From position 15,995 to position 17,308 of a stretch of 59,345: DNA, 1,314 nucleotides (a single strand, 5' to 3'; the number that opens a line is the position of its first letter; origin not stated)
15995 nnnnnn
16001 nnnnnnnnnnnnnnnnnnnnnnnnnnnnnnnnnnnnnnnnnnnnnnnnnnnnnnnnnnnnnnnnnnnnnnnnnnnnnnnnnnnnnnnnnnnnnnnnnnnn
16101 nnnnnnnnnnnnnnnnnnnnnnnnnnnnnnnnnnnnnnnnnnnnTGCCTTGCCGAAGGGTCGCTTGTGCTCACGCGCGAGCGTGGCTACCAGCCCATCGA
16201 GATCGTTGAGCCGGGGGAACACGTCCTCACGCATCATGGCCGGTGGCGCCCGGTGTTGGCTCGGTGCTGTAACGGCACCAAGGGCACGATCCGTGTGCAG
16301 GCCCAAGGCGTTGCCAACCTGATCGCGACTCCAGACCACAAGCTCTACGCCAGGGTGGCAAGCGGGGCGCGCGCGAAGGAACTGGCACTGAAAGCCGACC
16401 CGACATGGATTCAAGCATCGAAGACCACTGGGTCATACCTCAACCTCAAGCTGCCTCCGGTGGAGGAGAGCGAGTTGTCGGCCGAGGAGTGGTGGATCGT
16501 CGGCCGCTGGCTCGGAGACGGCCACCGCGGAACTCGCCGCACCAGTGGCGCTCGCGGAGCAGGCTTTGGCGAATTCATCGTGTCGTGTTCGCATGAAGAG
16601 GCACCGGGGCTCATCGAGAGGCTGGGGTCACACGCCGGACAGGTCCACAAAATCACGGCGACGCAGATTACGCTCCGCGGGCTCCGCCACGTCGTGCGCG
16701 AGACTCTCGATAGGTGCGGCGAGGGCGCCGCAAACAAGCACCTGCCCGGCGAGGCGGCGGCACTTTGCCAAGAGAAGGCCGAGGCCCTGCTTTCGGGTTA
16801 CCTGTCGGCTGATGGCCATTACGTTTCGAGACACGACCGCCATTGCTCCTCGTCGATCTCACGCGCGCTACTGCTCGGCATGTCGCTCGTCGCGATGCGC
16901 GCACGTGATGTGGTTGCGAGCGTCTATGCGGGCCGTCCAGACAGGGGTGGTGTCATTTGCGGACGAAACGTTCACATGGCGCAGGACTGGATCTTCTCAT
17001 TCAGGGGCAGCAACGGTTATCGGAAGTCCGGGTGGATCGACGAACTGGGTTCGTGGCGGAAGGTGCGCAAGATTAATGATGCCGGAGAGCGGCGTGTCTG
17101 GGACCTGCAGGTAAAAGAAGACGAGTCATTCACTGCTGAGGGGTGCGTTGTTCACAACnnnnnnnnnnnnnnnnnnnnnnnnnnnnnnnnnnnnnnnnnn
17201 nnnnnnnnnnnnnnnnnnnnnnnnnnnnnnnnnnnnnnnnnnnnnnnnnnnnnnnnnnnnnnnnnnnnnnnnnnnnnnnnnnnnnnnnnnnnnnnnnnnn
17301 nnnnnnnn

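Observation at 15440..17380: Intein with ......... endonuclease splitting a phage DNA methyltransferase just before motif I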

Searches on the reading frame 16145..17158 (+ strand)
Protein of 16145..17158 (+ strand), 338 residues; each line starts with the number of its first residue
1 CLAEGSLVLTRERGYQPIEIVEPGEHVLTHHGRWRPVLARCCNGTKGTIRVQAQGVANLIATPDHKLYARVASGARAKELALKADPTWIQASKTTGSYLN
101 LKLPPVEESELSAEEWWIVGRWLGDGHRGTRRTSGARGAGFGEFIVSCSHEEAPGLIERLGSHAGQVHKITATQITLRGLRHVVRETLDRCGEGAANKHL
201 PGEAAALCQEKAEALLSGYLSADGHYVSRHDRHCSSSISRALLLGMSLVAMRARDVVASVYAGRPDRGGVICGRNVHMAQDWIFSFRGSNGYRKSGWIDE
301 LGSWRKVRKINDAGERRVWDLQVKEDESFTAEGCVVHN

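Call 19: find_homologous_proteins(query=window:16145-17158:+, max_evalue=0.001)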
Query seq(338 aa) (338 aa): 30 proteins with E <= 0.001 among 8000 candidates.
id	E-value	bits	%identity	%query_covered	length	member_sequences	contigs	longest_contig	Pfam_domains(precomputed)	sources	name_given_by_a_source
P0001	7.1e-154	530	70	100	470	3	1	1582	PF14890.12,PF01555.25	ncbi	-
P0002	4.7e-112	392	57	100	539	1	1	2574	PF10412.16,PF02534.21,PF12696.14,PF13403.12,PF14890.12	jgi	jgi:hypothetical protein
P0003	1.2e-94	335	61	76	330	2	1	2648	PF14890.12,PF01555.25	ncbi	-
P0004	1.3e-89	319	50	100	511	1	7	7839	PF14528.12,PF01555.25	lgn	-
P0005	2.0e-87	312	49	100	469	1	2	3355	PF01555.25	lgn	-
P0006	3.7e-87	311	49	100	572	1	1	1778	PF13403.12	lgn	-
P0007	5.0e-87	310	49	100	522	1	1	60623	PF13403.12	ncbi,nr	ncbi:hypothetical protein JNW88_00135 [Micromonospora sp. ATA32]|nr:hypothetical protein [Micromonos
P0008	6.4e-85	303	47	100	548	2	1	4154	PF13403.12,PF01555.25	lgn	-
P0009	2.8e-84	301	50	100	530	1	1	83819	PF14528.12,PF01555.25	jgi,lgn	jgi:hypothetical protein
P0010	1.0e-83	299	48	100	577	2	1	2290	PF01555.25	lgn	-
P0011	2.7e-83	298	46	100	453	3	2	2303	PF13403.12,PF01555.25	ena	-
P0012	1.3e-80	289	46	100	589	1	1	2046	PF13403.12,PF01555.25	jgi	jgi:hypothetical protein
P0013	1.7e-80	289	47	100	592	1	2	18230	PF13403.12,PF14890.12,PF01555.25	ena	-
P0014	5.8e-80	287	46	100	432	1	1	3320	PF14528.12,PF14890.12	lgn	-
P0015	1.7e-78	282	46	98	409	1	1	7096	PF01555.25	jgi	jgi:hypothetical protein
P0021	6.3e-70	254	44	100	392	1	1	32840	PF13403.12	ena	-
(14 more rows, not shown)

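Call 26: search_protein_representatives(protein=window:16145-17158:+)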
Query: 338 residues. Proteins with E-value up to 0.001 (for the whole library): 2720; up to 1e-10: 1225; up to 1e-30: 162. The best 150 are listed.
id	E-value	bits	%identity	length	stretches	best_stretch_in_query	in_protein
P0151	4.2e-120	417.3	62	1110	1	1-338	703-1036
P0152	1.4e-95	336.6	57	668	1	1-338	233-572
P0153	4.4e-91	321.8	55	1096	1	1-338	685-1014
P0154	4.4e-87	308.7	50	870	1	1-338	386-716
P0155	5.1e-87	308.5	49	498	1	1-338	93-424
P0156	4.6e-84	298.8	47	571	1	1-338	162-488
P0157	7.1e-83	294.8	48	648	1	1-338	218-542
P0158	4.8e-81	288.8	50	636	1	1-338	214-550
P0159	1.4e-80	287.4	46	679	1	1-338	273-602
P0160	2.3e-79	283.3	47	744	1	1-338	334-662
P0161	1.5e-77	277.3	47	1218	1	1-338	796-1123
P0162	1.7e-77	277.2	47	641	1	1-338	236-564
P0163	6.3e-77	275.3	45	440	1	1-338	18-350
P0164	7.0e-77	275.1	41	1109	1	1-338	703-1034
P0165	9.3e-74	264.9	43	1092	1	1-338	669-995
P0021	2.0e-70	253.9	46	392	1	1-338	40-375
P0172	1.3e-61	225.0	46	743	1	1-338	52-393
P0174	1.0e-58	215.4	59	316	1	1-200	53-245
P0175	9.8e-58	212.2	38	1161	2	1-338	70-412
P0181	2.2e-50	188.0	41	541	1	1-338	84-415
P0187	1.9e-46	175.0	43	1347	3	83-338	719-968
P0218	5.9e-41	157.0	39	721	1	1-338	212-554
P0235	1.7e-38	148.9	37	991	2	82-338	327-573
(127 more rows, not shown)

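Call 29: search_solved_structures(query=window:16145-17158:+, max_evalue=1, show_alignments=2)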
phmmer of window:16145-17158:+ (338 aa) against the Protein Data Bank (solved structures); distinct sequences matched with E-value up to 1: 9.
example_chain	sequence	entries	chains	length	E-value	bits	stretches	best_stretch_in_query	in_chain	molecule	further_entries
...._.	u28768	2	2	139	4.6e-05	25.8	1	14-77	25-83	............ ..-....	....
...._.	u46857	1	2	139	8.6e-05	24.9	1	14-77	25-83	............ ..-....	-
2imz_A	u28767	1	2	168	0.0001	24.6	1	14-71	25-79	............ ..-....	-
2in9_A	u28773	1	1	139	0.00012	24.4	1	14-77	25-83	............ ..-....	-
3igd_A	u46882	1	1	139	0.00013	24.3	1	14-77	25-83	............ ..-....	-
5k08_A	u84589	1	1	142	0.00023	23.5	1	14-77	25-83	RecA mini intein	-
5i0a_A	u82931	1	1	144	0.00024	23.4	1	14-77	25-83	Intein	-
2in8_A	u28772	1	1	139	0.00044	22.6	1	14-77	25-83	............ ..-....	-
3vgp_A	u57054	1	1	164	0.45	12.7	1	87-181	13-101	Transmembrane oligosaccharyl transferase, putative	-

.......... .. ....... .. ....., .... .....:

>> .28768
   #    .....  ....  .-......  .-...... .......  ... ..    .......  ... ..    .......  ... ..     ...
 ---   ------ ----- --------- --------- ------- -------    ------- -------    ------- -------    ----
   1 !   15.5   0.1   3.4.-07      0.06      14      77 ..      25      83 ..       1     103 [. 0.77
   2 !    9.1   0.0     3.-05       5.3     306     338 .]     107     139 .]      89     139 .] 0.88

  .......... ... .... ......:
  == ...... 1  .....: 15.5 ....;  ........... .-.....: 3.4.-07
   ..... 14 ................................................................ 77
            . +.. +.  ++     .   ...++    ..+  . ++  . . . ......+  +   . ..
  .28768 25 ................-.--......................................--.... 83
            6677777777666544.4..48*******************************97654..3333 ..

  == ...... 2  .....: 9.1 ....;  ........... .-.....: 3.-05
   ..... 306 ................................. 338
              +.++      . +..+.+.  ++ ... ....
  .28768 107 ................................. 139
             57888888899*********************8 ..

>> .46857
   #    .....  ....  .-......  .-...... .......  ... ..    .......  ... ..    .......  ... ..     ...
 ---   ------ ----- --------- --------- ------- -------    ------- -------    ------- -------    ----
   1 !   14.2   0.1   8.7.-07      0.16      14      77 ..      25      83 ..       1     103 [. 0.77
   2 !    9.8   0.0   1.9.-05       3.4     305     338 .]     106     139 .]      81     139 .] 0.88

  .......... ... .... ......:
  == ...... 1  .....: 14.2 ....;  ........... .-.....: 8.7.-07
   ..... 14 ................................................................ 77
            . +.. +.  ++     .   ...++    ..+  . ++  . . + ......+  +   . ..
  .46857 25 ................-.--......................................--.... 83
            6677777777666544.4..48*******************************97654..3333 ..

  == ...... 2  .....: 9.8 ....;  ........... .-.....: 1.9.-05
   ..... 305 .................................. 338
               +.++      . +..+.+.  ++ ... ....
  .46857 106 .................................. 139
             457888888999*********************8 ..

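Call 30: search_protein_families(library=ncbifam, proteins=[window:16145-17158:+], max_evalue=1)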
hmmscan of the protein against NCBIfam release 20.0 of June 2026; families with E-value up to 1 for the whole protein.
window:16145-17158:+ (338 aa): 7 families
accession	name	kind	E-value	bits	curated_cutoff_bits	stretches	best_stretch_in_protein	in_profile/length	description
NF045703.1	rSAM_Tes_intein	exception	0.0002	19.3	1700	1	175-261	427-513/1040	tetraether lipid synthase Tes, intein-containing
TIGR01443.1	intein_Cterm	domain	0.00064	19.9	15.6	1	318-338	2-23/24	intein C-terminal splicing region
NF007072.0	PRK09519.1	equivalog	0.0023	16.3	1024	1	14-72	276-331/790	intein-containing recombinase RecA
NF005852.0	PRK07773.1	equivalog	0.033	12.4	780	1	304-338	792-826/886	replicative DNA helicase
NF011491.0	PRK14898.1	equivalog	0.12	10.3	783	0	182-252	307-377/860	DNA-directed RNA polymerase subunit A''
TIGR01445.1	intein_Nterm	domain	0.17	12.9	24.5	1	1-68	1-82/83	intein N-terminal splicing region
NF011303.0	PRK14715.1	equivalog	0.32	7.9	1585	1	190-247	1192-1249/1627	DNA-directed DNA polymerase II large subunit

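Call 39: predict_structure(alignment_id=A1)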
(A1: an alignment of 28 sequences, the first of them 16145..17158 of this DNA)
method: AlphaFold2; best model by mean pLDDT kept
length: 338 residues; sequences in the alignment: 28
mean_pLDDT: 93.6   pTM: 0.91
mean pLDDT of the five models: 93.6, 93.5, 93.1, 92.2, 92.2
residues with pLDDT >= 90: 301; 70-90: 21; 50-70: 9; < 50: 7
segments of 3 or more residues with pLDDT < 50: 134-140
pLDDT, mean of each block of 10 residues (from residue 1): 98 97 98 98 98 93 98 89 96 97 97 98 93 50 89 97 95 95 96 94 97 98 94 95 98 95 95 94 88 77 95 98 97 97
secondary structure, 60 per line:
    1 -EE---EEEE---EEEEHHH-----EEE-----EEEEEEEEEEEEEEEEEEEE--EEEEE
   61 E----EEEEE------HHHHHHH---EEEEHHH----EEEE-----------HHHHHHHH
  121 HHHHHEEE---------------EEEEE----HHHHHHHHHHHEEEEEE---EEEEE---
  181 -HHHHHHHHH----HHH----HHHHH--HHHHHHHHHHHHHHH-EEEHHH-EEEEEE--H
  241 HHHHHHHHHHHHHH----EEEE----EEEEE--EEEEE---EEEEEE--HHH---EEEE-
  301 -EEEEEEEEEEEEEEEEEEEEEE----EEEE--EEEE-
elements in order: E7-10 E14-17 E26-28 E34-53 E56-61 E66-70 H77-83 E87-90 E98-101 H113-125 E126-128 E144-148 H153-163 E164-169 E173-177 H182-190 H202-206 H209-223 E225-227 E232-237 H240-254 E259-262 E267-271 E274-278 E282-287 E296-299 E302-323 E328-331 E334-337

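Call 42: fold_search(model_id=the predicted structure, library=pdb)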
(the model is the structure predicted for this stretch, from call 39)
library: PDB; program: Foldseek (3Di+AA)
matches with E <= 10: 551; with E <= 0.001: 26
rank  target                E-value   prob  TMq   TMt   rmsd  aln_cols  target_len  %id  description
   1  7qsu                  1.0e-16  1.00  0.67  0.63   5.5       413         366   16  Crystal structure of homing endonuclease-associated TliVMA intein (C1A, d333-339) (released 2022-03-30)
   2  1vde_B                3.7e-15  1.00  0.53  0.44   8.3       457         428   15  PI-SCEI, A HOMING ENDONUCLEASE WITH PROTEIN SPLICING ACTIVITY (released 1998-04-08)
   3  1lwt_A                5.4e-15  1.00  0.51  0.41   9.0       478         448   14  Crystal structure of the intein homing endonuclease PI-SceI bound to its substrate DNA (Ca2+ free) (released 2002-09-27)
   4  1ef0_A                2.1e-14  1.00  0.51  0.43   8.9       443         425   15  CRYSTAL STRUCTURE OF PI-SCEI MINIPRECURSOR (released 2000-06-07)
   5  7qss                  7.2e-14  1.00  0.65  0.52   7.4       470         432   14  Crystal structure of homing endonuclease-associated TliVMA intein (C1A) (released 2022-03-30)
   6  1vde_A                9.5e-14  1.00  0.52  0.43   8.7       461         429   14  PI-SCEI, A HOMING ENDONUCLEASE WITH PROTEIN SPLICING ACTIVITY (released 1998-04-08)
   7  1dfa                  1.2e-13  1.00  0.51  0.44   9.3       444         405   15  CRYSTAL STRUCTURE OF PI-SCEI IN C2 SPACE GROUP (released 1999-12-08)
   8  1jva_B                1.5e-13  1.00  0.53  0.44   8.4       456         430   14  CRYSTAL STRUCTURE OF THE VMA1-DERIVED ENDONUCLEASE BEARING THE N AND C EXTEIN PROPEPTIDES (released 2002-08-29)
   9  1lws_A                1.8e-13  1.00  0.53  0.44   8.5       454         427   15  Crystal structure of the intein homing endonuclease PI-SceI bound to its recognition sequence (released 2002-09-27)
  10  1um2_A                3.5e-13  1.00  0.51  0.43   9.0       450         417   14  Crystal Structure of the Vma1-Derived Endonuclease with the Ligated Extein Segment (released 2004-09-22)
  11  1um2_B                4.1e-13  1.00  0.53  0.45   8.8       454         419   14  Crystal Structure of the Vma1-Derived Endonuclease with the Ligated Extein Segment (released 2004-09-22)
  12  1jva_A                6.3e-13  1.00  0.50  0.41   9.1       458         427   14  CRYSTAL STRUCTURE OF THE VMA1-DERIVED ENDONUCLEASE BEARING THE N AND C EXTEIN PROPEPTIDES (released 2002-08-29)
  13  1ef0_B                3.2e-12  1.00  0.51  0.45   8.5       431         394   15  CRYSTAL STRUCTURE OF PI-SCEI MINIPRECURSOR (released 2000-06-07)
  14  7qst                  2.0e-11  1.00  0.58  0.55   7.0       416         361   13  Crystal structure of homing endonuclease-associated PhoVMA intein (C1A) (released 2022-03-30)
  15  1dq3                  2.4e-11  1.00  0.56  0.44   7.8       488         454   10  CRYSTAL STRUCTURE OF AN ARCHAEAL INTEIN-ENCODED HOMING ENDONUCLEASE PI-PFUI (released 2000-07-05)
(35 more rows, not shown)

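Call 44: find_related_loci(query=window:16145-17158:+, collection=viral_contigs, flank=3000)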
Query window:16145-17158:+ (338 aa) in viral_contigs; peptide patterns used: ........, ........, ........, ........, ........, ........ (x = any residue, [..] = any of these).
20 stretches matched a pattern; 6 encode a relative of the query (tblastn E <= 1e-3); 6 distinct loci.
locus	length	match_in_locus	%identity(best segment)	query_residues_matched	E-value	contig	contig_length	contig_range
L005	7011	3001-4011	68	1-338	4e-148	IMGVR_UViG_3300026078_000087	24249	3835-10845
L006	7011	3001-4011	63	1-338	3e-140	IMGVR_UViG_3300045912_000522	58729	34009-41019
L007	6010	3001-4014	63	1-338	1e-139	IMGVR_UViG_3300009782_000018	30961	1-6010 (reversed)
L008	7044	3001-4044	59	1-338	2e-133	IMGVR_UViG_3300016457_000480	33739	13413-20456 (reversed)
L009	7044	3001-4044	59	1-338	2e-133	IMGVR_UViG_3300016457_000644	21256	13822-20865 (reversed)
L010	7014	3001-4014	67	1-338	6e-151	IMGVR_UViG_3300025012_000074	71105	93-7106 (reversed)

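Call 52: search_dna_similar(query=window:16145-17158:+, collection=phages, mode=protein, max_rows=60, rows=spread)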
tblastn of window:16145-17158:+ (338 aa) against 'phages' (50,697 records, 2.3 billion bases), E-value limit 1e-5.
Records with a match: 41; places in all: 41; records where one place covers at least 80% of the query: 40.
Best place of each record, by identity: <60% 41.
By first word of the organism name: Mycobacterium 24; Lactococcus 5; Escherichia 3; Bacteriophage 2; Pseudomonas 2; Lactobacillus 2; Mannheimia 2; EBPR 1.
By host as written in the record: Mycobacterium smegmatis mc2 155 19; Lactococcus lactis 5; Mycobacterium smegmatis mc#155 3; - 3; Mycobacteruim smegmatis mc2 155 2; Pseudomonas sp. 2; Lactobacillus plantarum 2; Mannheimia haemolytica 587A serotype A2 2; and 3 more.
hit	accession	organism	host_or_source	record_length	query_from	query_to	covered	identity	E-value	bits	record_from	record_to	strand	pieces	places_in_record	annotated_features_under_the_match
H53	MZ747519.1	Mycobacterium phage Tootsieroll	Mycobacterium smegmatis mc#155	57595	1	338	100%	45.3%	3e-78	265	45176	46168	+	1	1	68: DNA methylase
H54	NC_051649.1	Mycobacterium phage Doug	Mycobacterium smegmatis mc#155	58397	1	338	100%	45.0%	4e-78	265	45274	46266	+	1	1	68: DNA methylase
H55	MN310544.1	Mycobacterium phage Doug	Mycobacterium smegmatis mc#155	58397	1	338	100%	45.0%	4e-78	265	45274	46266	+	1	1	68: DNA methylase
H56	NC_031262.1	Mycobacterium phage Brocalys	Mycobacterium smegmatis mc2 155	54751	1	338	100%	45.0%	4e-78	265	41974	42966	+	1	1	61: anaerobic ribonucleoside reductase large subunit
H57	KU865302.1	Mycobacterium phage Brocalys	Mycobacterium smegmatis mc2 155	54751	1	338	100%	45.0%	4e-78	265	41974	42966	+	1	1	61: DNA methylase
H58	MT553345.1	Mycobacterium phage LastJedi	Mycobacterium smegmatis mc2 155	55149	1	338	100%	45.0%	4e-78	265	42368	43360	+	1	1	60: DNA helicase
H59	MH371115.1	Mycobacterium phage Clifton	Mycobacterium smegmatis mc2 155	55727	1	338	100%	45.0%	4e-78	265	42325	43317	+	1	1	61: DNA methylase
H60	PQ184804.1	Mycobacterium phage DocMcStuffins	Mycobacterium smegmatis mc2 155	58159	1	338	100%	45.0%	8e-78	265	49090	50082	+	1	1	75: DNA methyltransferase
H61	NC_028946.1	Mycobacterium phage Dante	Mycobacterium smegmatis mc2 155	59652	1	338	100%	45.0%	5e-77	262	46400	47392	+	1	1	anaerobic ribonucleoside reductase large subunit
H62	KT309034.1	Mycobacterium phage Dante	Mycobacterium smegmatis mc2 155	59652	1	338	100%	45.0%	5e-77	262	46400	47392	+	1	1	DNA methylase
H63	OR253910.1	Mycobacterium Phage Radiance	Mycobacterium smegmatis mc2 155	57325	1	338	100%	45.0%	6e-77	262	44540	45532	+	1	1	65: helicase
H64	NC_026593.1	Mycobacterium phage BuzzLyseyear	Mycobacterium smegmatis mc2 155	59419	1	338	100%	45.0%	6e-77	262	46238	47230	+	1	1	anaerobic ribonucleoside reductase large subunit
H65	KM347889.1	Mycobacterium phage BuzzLyseyear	Mycobacterium smegmatis mc2 155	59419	1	338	100%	45.0%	6e-77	262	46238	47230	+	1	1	DNA methylase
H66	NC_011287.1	Mycobacterium phage Pacc40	Mycobacterium smegmatis mc2 155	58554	1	338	100%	45.0%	6e-77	262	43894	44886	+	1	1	60: anaerobic ribonucleoside reductase large subunit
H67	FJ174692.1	Mycobacterium phage Pacc40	Mycobacterium smegmatis mc2 155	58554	1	338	100%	45.0%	6e-77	262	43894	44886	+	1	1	60: DNA methylase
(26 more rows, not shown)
